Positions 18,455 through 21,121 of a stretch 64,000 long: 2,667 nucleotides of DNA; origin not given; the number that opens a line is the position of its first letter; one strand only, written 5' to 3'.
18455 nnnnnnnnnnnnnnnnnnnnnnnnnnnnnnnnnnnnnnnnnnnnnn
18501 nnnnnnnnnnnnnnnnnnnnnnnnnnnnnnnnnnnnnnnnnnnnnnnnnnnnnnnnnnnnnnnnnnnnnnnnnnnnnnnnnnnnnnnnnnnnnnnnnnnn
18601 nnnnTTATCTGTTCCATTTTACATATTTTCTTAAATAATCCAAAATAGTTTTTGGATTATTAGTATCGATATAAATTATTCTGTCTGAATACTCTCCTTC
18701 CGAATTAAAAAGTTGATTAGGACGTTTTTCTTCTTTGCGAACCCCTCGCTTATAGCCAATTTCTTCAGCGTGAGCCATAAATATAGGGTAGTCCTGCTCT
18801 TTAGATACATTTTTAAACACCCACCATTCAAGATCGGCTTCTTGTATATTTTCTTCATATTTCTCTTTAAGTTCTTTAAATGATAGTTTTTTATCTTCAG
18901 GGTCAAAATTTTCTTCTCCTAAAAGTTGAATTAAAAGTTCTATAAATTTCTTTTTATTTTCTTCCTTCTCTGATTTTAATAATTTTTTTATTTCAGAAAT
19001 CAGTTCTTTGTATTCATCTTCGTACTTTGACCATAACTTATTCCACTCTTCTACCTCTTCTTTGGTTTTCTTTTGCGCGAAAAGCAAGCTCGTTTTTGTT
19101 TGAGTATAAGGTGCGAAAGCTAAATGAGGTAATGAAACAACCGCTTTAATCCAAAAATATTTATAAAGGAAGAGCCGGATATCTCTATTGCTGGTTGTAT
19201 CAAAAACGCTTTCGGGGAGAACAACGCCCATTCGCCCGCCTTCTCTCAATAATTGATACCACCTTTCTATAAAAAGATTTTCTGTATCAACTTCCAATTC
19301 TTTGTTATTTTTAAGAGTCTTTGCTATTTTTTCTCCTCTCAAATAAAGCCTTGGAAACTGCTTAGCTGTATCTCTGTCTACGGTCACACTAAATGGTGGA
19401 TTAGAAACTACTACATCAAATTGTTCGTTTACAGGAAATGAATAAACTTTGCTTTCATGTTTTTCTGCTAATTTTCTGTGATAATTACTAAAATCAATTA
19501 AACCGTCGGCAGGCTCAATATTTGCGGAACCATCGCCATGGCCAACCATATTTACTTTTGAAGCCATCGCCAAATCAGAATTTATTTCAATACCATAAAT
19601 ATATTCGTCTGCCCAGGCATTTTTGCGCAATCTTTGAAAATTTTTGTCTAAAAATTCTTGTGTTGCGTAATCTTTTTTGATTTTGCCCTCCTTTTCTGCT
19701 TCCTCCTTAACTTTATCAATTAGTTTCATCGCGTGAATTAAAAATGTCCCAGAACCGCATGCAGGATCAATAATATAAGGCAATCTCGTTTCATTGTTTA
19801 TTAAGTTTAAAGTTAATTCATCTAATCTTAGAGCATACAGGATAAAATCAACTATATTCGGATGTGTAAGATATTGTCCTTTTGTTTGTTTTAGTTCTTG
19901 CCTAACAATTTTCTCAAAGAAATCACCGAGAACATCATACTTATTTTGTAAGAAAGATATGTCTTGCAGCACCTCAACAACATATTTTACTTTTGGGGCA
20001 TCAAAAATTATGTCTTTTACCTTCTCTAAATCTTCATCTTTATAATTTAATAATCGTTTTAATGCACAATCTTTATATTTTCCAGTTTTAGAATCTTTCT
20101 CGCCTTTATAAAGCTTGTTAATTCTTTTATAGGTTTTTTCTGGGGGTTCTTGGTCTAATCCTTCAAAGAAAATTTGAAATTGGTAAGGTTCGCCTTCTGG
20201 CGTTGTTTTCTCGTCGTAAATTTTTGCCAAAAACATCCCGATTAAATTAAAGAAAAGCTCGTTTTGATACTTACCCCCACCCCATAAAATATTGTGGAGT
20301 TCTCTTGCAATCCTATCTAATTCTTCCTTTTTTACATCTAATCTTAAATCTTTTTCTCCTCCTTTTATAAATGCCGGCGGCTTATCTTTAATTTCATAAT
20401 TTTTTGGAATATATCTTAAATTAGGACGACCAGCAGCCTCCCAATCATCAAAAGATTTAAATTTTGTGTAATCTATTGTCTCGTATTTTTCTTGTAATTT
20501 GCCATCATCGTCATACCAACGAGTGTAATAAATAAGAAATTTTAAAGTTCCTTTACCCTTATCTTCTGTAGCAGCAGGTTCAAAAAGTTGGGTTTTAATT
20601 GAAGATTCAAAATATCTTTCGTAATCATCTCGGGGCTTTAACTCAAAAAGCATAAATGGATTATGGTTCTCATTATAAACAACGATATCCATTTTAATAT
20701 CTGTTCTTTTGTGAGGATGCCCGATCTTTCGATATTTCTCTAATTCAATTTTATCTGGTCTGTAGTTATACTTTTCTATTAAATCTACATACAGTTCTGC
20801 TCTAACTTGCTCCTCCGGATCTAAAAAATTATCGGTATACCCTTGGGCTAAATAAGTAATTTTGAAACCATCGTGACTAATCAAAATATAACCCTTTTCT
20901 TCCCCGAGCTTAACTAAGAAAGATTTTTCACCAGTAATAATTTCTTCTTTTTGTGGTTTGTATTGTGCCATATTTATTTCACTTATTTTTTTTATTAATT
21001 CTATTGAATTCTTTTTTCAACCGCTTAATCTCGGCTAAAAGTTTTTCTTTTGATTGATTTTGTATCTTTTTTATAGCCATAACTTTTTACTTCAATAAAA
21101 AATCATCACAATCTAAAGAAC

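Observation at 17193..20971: Restriction-modification pair without HsdR: nuclease-like domain fused to the methyltransferase, plus an HsdS-like subunit (BcgI/type IIB-like architecture)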

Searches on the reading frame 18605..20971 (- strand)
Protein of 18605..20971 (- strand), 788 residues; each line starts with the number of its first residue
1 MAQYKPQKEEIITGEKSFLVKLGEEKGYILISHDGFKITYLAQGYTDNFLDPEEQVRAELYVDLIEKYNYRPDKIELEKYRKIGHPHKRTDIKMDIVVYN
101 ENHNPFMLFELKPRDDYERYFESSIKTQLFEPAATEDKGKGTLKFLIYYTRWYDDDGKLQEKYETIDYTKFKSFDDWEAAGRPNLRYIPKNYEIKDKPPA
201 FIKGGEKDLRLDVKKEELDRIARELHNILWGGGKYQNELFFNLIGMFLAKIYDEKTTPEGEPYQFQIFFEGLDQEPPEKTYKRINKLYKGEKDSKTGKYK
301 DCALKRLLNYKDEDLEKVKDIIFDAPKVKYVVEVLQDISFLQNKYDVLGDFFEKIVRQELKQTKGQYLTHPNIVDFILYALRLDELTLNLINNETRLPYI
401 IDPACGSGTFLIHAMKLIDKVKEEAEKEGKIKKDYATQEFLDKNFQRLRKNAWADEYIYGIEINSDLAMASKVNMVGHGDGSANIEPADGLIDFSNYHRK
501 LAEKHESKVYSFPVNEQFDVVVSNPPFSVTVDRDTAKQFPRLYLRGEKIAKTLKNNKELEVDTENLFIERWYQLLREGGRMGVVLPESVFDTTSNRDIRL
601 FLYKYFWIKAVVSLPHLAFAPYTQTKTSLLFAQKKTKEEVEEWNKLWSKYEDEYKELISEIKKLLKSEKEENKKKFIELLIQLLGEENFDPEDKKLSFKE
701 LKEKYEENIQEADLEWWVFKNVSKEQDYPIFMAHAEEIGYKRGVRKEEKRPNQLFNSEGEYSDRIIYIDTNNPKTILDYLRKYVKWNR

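Call 7: search_protein_families(library=pfam, proteins=[window:18605-20971:-], max_evalue=1)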
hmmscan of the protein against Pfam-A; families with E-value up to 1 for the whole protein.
window:18605-20971:- (788 aa): 7 families
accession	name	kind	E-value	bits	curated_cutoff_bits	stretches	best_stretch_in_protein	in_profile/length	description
PF02384.22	N6_Mtase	-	1.6e-25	90.6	20.4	1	344-683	2-275/311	N-6 DNA Methylase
PF07669.17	Eco57I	-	3e-13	50.6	25.3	1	458-613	3-164/171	Eco57I restriction-modification methylase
PF01170.24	UPF0020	-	1.3e-07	31.9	22.3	1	400-543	32-145/197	RMKL-like, methyltransferase domain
PF13588.12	HSDR_N_2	-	2e-07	31.5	25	1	52-113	1-58/110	Type I restriction enzyme R protein N terminus (HSDR_N)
PF20473.4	MmeI_Mtase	-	0.00023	20.9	27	1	399-463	22-70/259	MmeI, DNA-methyltransferase domain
PF05175.20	MTS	-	0.0057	16.7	23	1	500-532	82-113/170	Methyltransferase small domain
PF09172.16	Vit_open_b-sht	-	0.95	9.1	23.7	1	642-704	85-162/303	Vitellinogen, open beta-sheet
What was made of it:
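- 20432..20929 (-): N-terminal PD-(D/E)xK endonuclease domain (residues about 15-180). Pfam HSDR_N_2 at 52-113, 31.5 bits against a cut-off of 25 (call 7).
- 19064..19891 (-): Gamma-class N6-adenine methyltransferase domain (residues about 361-636). Motif I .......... is at 19739-19768 and motif IV NPPF at 19391-19402. Pfam N6_Mtase E 1.6e-25 and Eco57I E 3e-13 (call 7).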

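Call 8: search_protein_families(library=ncbifam, proteins=[window:18605-20971:-], max_evalue=0.1)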
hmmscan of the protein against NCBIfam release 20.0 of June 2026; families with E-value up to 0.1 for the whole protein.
window:18605-20971:- (788 aa): 10 families
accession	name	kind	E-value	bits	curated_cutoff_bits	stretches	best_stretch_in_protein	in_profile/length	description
NF047738.1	antiphage_MADS2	equivalog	6.9e-61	206.3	720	1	213-645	172-577/654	methylation-associated defense system DNA methyltransferase MAD2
TIGR00497.1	hsdM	equivalog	1.3e-12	47.2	242.75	1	455-690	251-465/515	type I restriction-modification system subunit M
TIGR02987.1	met_A_Alw26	exception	3.3e-09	36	353.5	1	363-649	2-262/523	Alw26I/Eco31I/Esp3I family type II restriction adenine-specific DNA-methyltransferase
NF033452.1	BREX_1_MTaseX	exception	1.3e-08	33.2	500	1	515-672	505-652/1210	BREX-1 system adenine-specific DNA-methyltransferase PglX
NF008748.0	PRK11783.1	equivalog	4.1e-06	25.3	466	1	399-543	195-329/704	bifunctional 23S rRNA (guanine(2069)-N(7))-methyltransferase RlmK/23S rRNA (guanine(2445)-N(2))-methyltransferase RlmL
NF040721.1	Trm14_Arch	equivalog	1.4e-05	24.4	280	1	399-535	194-307/370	tRNA (guanine(6)-N2)-methyltransferase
NF033451.1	BREX_2_MTaseX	equivalog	0.00018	19.3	400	1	398-425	225-253/1185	BREX-2 system adenine-specific DNA-methyltransferase PglX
NF033455.1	BREX_6_MTaseX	exception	0.0004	18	900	1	399-437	331-370/1319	BREX-6 system adenine-specific DNA-methyltransferase PglX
TIGR03534.1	RF_mod_PrmC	equivalog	0.067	12.6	199.1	0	399-527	91-166/253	peptide chain release factor N(5)-glutamine methyltransferase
NF007023.0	PRK09489.1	equivalog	0.09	11.9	295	0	506-532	251-276/342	16S rRNA (guanine(1207)-N(2))-methyltransferase RsmC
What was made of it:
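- On Type I restriction-modification (HsdM): TIGR00497 gives 47.2 bits against a cut-off of 242.75 (call 8).
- The TIGR00497 hsdM score is 47 bits against a cut-off of 243 (call 8).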

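Call 9: search_protein_families(library=padloc, proteins=[window:18605-20971:-], max_evalue=0.1)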
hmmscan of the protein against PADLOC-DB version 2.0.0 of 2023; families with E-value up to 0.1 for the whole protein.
window:18605-20971:- (788 aa): 40 families (the best 25 are shown)
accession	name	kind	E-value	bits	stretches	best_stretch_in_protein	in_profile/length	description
PDLC03318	MTase_II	-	5.2e-46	155.3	2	206-655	191-642/723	Type II methyltransferase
PDLC03030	MTase_I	-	3.1e-45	152.8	1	8-689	5-625/670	Type I methyltransferase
PDLC03624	REase_MTase_IIG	-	1.6e-39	133.6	2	328-660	381-664/1271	Type IIG restriction enzyme-methyltransferase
PDLC03018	MTase_I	-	1.1e-35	121.3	3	561-748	528-698/749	Type I methyltransferase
PDLC03021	MTase_I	-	1.6e-35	120.9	1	317-643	114-385/491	Type I methyltransferase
PDLC03034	MTase_I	-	1.5e-33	114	2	327-639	288-588/672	Type I methyltransferase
PDLC04134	mad2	-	2.1e-30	104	1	211-638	133-449/492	mads_2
PDLC03218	MTase_II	-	2.7e-28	96.9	1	328-641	228-489/532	Type II methyltransferase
PDLC03615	REase_MTase_IIG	-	4e-23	79.2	2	320-636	377-652/953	Type IIG restriction enzyme-methyltransferase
PDLC03026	MTase_I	-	2.9e-21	74.2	1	291-648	63-369/487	Type I methyltransferase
PDLC03025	MTase_I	-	2.4e-20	70.7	1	326-654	120-385/569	Type I methyltransferase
PDLC03311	MTase_II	-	6.3e-18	62.7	1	511-640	95-214/464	Type II methyltransferase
PDLC03357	MTase_II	-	3.7e-17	59.9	1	336-638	92-338/620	Type II methyltransferase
PDLC03317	MTase_II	-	6.3e-17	59.2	1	327-631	259-527/831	Type II methyltransferase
PDLC03348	MTase_II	-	4.7e-16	56.4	1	343-610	199-430/727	Type II methyltransferase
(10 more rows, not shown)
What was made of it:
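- PADLOC's best full-length model is labelled MTase_I (call 9).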

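Call 13: search_solved_structures(query=window:18605-20971:-, max_evalue=1, show_alignments=2)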
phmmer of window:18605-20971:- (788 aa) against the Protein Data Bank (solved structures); distinct sequences matched with E-value up to 1: 9.
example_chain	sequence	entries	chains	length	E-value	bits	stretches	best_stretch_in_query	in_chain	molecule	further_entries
8w0p_A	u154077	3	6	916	5.5e-148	497.7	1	52-758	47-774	RM.BsaXI | site-specific DNA-methyltransferase (adenine-specific)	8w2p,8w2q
5ybb_A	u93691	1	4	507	8.3e-10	40.7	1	514-635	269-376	Type I restriction-modification system methyltransferase subunit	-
3ufb_A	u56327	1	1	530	2.5e-05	25.9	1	516-634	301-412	Type I restriction-modification system methyltransferase subunit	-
2okc_A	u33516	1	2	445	3.7e-05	25.3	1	559-635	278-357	Type I restriction enzyme StySJI M protein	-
7eew_A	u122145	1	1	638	0.00014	23.5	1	564-643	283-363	Type I restriction-modification system methyltransferase subunit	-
2f8l_A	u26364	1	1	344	0.005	18.3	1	542-635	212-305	hypothetical protein lmo1582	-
7bst_D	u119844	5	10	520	0.0051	18.3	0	332-420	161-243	Type I restriction enzyme EcoR124II M protein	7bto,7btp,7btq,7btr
2y7c_B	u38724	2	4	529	0.14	13.5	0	566-636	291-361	TYPE I RESTRICTION ENZYME ECOKI M PROTEIN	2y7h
2ar0_A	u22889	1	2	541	0.15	13.4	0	566-636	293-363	Type I restriction enzyme EcoKI M protein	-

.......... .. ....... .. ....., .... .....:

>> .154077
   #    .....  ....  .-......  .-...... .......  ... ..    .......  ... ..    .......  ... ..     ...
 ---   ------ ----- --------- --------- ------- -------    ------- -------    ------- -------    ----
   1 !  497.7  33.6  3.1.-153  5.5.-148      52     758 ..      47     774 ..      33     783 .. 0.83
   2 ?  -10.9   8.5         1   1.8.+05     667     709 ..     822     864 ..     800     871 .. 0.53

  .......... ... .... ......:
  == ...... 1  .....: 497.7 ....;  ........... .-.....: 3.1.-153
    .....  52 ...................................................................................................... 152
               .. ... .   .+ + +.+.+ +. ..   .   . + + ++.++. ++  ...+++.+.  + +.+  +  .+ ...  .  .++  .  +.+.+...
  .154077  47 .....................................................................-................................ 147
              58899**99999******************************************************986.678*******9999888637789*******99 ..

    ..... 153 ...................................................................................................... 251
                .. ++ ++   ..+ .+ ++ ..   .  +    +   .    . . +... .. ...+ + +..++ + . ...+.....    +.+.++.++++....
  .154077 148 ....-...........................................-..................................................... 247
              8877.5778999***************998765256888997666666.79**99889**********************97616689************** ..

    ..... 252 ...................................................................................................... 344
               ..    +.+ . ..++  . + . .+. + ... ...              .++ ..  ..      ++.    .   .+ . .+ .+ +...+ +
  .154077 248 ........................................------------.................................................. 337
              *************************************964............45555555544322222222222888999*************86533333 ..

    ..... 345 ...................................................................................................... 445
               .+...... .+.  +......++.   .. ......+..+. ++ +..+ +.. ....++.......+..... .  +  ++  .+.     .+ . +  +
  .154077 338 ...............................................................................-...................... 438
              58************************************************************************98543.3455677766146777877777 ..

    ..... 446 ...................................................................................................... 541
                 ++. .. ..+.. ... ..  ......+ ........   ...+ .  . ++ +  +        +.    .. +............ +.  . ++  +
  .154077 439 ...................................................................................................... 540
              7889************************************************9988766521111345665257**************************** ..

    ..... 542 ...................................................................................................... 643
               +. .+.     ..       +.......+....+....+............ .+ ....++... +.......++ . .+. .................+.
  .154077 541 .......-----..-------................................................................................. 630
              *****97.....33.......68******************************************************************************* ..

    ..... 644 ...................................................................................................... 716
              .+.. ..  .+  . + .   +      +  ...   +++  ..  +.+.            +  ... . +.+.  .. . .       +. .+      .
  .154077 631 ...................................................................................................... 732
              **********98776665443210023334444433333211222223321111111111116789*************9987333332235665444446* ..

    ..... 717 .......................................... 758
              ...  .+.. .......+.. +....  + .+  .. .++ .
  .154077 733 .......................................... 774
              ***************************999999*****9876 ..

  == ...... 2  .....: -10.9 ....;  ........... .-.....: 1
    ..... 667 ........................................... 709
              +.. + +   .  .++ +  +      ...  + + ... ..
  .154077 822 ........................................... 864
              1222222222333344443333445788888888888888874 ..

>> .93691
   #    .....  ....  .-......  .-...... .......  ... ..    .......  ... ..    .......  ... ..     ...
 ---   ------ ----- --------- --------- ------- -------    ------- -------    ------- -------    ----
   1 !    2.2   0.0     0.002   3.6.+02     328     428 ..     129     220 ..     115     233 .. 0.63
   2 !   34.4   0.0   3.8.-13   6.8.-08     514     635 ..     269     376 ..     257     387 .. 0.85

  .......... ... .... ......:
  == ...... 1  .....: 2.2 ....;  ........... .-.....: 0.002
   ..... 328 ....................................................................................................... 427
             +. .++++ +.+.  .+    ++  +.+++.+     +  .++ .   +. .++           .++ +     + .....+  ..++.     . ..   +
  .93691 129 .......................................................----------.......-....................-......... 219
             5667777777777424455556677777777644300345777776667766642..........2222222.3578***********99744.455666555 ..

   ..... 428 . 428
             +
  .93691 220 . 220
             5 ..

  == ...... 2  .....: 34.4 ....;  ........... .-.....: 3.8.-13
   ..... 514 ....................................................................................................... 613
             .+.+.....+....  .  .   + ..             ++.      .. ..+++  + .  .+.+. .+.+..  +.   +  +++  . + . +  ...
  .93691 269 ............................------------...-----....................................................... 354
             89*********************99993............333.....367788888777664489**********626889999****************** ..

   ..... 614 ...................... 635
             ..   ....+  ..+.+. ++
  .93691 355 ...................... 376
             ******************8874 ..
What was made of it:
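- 18608..18790 (-): C-terminal beta-rich piece and last helix (residues 728-788); no 'paddle'. The alignment to BsaXI ends at query 758 / BsaXI 774 of 916 (call 13).
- Checked: The match is far beyond chance: phmmer E=5.5e-148 to a solved Type IIB enzyme (call 13).
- Sequence: phmmer to RM.BsaXI gives E=5.5e-148 and 498 bits, query 52-758 against BsaXI 47-774 (call 13). The closest solved relative by about 135 orders of magnitude in E-value is a Type IIB enzyme that needs no HsdR (call 13).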

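Call 14: find_homologous_proteins(query=window:18605-20971:-)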
Query window:18605-20971:- (788 aa): 867 proteins with E <= 0.001 among 8000 candidates; the best 120 are listed.
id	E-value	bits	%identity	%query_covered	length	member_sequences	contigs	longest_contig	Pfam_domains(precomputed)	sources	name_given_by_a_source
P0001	0.0e+0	1785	100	100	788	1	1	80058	PF02384.23,PF07669.18,PF01170.25,PF13588.13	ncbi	-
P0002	0.0e+0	1612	90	100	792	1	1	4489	PF02384.23,PF07669.18,PF01170.25,PF13588.13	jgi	-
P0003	0.0e+0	1600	90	100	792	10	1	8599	PF02384.23,PF07669.18,PF01170.25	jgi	-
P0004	0.0e+0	1596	89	100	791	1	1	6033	PF02384.23,PF07669.18,PF01170.25,PF13588.13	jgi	-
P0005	0.0e+0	1591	89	100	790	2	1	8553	PF02384.23,PF07669.18,PF01170.25,PF13588.13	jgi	-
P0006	0.0e+0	1591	89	100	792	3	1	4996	PF02384.23,PF07669.18,PF01170.25,PF13588.13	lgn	-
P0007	0.0e+0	1588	89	100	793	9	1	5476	PF02384.23,PF07669.18,PF01170.25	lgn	-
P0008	0.0e+0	1587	89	100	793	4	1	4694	PF02384.23,PF07669.18,PF01170.25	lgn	-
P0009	0.0e+0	1586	89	100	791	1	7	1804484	PF02384.23,PF07669.18,PF01170.25,PF13588.13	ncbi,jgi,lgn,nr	ncbi:MAG: N-6 DNA methylase [candidate division WOR-3 bacterium]|jgi:type I restriction enzyme M pro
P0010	0.0e+0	1577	88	100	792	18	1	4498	PF02384.23,PF07669.18,PF01170.25,PF13588.13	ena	-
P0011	0.0e+0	1576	89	99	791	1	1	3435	PF02384.23,PF07669.18,PF01170.25,PF13588.13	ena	-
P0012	0.0e+0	1573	90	98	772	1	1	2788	PF02384.23,PF07669.18,PF01170.25,PF13588.13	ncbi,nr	ncbi:MAG: N-6 DNA methylase, partial [Candidatus Omnitrophica bacterium]|nr:N-6 DNA methylase [Candi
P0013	0.0e+0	1556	87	99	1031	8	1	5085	PF02384.23,PF07669.18,PF01170.25,PF13588.13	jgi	-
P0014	0.0e+0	1555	88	99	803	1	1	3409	PF02384.23,PF07669.18,PF01170.25,PF13588.13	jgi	jgi:type I restriction enzyme M protein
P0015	0.0e+0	1551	87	99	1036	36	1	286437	PF02384.23,PF07669.18,PF01170.25,PF13588.13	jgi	jgi:type I restriction enzyme M protein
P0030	0.0e+0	1414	80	97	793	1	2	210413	PF02384.23,PF07669.18,PF01170.25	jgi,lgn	jgi:type I restriction enzyme M protein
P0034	0.0e+0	1072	65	98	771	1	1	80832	PF02384.23,PF07669.18,PF13588.13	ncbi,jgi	ncbi:MAG: N-6 DNA methylase [Sedimentisphaerales bacterium]|jgi:type I restriction enzyme M protein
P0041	0.0e+0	1012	62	97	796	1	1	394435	PF02384.23,PF07669.18,PF01170.25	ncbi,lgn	ncbi:MAG: restriction endonuclease subunit M [Calditrichaceae bacterium]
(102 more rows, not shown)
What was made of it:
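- Closest known: Short. Same: Most homologues found here are 760-800 aa (call 14).
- Public annotations call the homologues 'type I restriction enzyme M protein' (call 14).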

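Call 23: find_encoding_contigs(protein=P0001, flank=10000, max_places=3)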
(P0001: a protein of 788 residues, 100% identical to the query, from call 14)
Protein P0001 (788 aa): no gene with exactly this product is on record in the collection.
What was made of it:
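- Tried and rejected: Contig look-up: looking up the contig that encodes the window's own RM protein gave nothing on record (call 23).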

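Call 24: find_encoding_contigs(protein=P0015, flank=8000, max_places=3)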
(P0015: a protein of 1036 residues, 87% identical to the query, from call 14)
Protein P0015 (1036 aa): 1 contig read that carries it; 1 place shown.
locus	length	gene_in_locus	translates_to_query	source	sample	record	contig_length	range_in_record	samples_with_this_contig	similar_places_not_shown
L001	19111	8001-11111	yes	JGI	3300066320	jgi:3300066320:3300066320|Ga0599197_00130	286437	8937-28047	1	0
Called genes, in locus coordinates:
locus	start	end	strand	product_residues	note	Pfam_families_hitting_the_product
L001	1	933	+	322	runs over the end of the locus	PF10432:bact-PGI_C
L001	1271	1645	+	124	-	PF01219:DAGK_prokar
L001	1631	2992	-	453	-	PF01702:TGT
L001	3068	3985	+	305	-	PF00793:DAHP_synth_1 (faint)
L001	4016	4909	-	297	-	PF01073:3Beta_HSD, PF01370:Epimerase, PF13460:NAD_binding_10, PF16363:GDP_Man_Dehyd, PF08338:DUF1731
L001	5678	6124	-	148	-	-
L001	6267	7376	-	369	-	-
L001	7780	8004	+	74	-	-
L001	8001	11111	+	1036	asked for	PF13588:HSDR_N_2 (weak), PF02384:N6_Mtase, PF01170:UPF0020 (weak), PF07669:Eco57I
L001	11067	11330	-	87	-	PF18932:DUF5681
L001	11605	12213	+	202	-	PF01850:PIN (weak), PF13470:PIN_3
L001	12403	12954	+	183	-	PF04011:LemA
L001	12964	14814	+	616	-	PF09972:DUF2207, PF20990:DUF2207_C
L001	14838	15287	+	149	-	PF01243:PNPOx_N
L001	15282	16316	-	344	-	PF01861:BpsA_C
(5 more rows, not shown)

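Call 26: find_encoding_contigs(protein=P0009, flank=8000, max_places=3)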
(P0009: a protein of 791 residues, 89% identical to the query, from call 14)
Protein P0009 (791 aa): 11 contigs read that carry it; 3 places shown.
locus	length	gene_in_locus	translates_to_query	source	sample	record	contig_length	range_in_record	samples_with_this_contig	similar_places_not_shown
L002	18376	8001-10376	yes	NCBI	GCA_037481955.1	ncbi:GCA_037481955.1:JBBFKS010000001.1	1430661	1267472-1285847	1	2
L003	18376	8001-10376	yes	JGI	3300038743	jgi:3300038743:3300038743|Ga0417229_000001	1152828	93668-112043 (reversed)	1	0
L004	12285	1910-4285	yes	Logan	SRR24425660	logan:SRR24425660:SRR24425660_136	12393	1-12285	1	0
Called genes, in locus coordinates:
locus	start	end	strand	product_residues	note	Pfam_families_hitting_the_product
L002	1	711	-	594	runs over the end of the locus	PF18962:Por_Secre_tail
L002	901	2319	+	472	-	PF00474:SSF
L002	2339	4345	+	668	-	PF17900:Peptidase_M1_N, PF01433:Peptidase_M1, PF13860:FlgD_ig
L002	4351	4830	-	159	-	PF03682:UPF0158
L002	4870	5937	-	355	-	-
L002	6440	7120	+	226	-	PF20582:UPF0758_N, PF04002:RadC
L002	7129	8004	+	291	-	PF18899:DUF5655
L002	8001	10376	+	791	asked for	PF13588:HSDR_N_2 (weak), PF02384:N6_Mtase, PF01170:UPF0020, PF07669:Eco57I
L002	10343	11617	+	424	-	PF01420:Methylase_S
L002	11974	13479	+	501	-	PF09825:BPL_N (weak)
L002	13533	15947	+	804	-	PF04945:YHS, PF00403:HMA, PF00122:E1-E2_ATPase, PF00702:Hydrolase, PF08282:Hydrolase_3 (faint)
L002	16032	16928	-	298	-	PF01545:Cation_efflux, PF16916:ZT_dimer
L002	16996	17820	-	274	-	-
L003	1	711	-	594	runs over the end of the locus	PF18962:Por_Secre_tail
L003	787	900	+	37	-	-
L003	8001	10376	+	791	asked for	PF13588:HSDR_N_2 (weak), PF02384:N6_Mtase, PF01170:UPF0020, PF07669:Eco57I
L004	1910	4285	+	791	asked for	PF13588:HSDR_N_2 (weak), PF02384:N6_Mtase, PF01170:UPF0020, PF07669:Eco57I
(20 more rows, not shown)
